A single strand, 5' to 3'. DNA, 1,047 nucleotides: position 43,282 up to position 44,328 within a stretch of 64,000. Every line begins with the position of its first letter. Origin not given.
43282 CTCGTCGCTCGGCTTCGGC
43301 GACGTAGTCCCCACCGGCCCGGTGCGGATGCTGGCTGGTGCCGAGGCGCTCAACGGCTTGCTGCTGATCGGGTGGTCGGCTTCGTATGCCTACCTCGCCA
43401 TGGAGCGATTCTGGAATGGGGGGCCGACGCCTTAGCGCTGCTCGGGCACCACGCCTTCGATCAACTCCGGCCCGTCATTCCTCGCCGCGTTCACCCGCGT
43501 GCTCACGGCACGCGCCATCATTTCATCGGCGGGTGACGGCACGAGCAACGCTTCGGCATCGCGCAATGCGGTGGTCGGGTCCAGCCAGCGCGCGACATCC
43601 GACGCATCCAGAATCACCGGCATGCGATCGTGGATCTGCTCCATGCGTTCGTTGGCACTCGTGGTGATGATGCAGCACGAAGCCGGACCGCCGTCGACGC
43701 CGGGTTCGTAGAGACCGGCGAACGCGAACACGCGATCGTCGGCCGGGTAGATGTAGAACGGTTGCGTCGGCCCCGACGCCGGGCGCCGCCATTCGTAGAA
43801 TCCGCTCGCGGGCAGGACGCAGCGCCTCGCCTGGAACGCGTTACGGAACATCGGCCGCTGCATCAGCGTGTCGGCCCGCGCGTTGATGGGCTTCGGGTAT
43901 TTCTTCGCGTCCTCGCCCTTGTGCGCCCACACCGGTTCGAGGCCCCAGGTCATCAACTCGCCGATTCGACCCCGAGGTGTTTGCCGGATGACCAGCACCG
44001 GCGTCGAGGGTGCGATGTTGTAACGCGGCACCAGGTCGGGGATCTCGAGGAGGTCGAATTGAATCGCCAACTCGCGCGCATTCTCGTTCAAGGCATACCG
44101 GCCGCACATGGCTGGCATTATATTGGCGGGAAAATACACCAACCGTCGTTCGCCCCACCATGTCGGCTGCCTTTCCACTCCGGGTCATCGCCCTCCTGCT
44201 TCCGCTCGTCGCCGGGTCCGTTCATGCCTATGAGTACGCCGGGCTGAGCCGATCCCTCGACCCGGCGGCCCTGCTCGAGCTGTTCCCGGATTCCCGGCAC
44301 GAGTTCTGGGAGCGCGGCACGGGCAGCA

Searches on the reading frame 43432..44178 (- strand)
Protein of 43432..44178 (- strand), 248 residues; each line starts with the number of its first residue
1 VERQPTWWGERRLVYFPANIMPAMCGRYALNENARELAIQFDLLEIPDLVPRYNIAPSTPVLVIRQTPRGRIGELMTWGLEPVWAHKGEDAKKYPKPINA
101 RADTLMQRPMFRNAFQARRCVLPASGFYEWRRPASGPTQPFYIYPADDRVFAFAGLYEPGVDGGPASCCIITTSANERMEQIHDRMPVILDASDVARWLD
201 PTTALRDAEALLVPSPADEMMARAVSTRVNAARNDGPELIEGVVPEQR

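Call 17: search_protein_families(library=pfam, proteins=[window:43432-44178:-], max_evalue=0.001)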
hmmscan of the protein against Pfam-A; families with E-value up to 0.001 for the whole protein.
window:43432-44178:- (248 aa): 1 family
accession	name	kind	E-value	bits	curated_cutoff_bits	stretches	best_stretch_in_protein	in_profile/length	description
PF02586.19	SRAP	-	1.1e-65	221.7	27.1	1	24-231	1-213/214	SOS response associated peptidase (SRAP)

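Call 31: find_encoding_contigs(protein=window:43432-44178:-, flank=10000, max_places=4)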
Protein window:43432-44178:- (248 aa): no gene with exactly this product is on record in the collection.
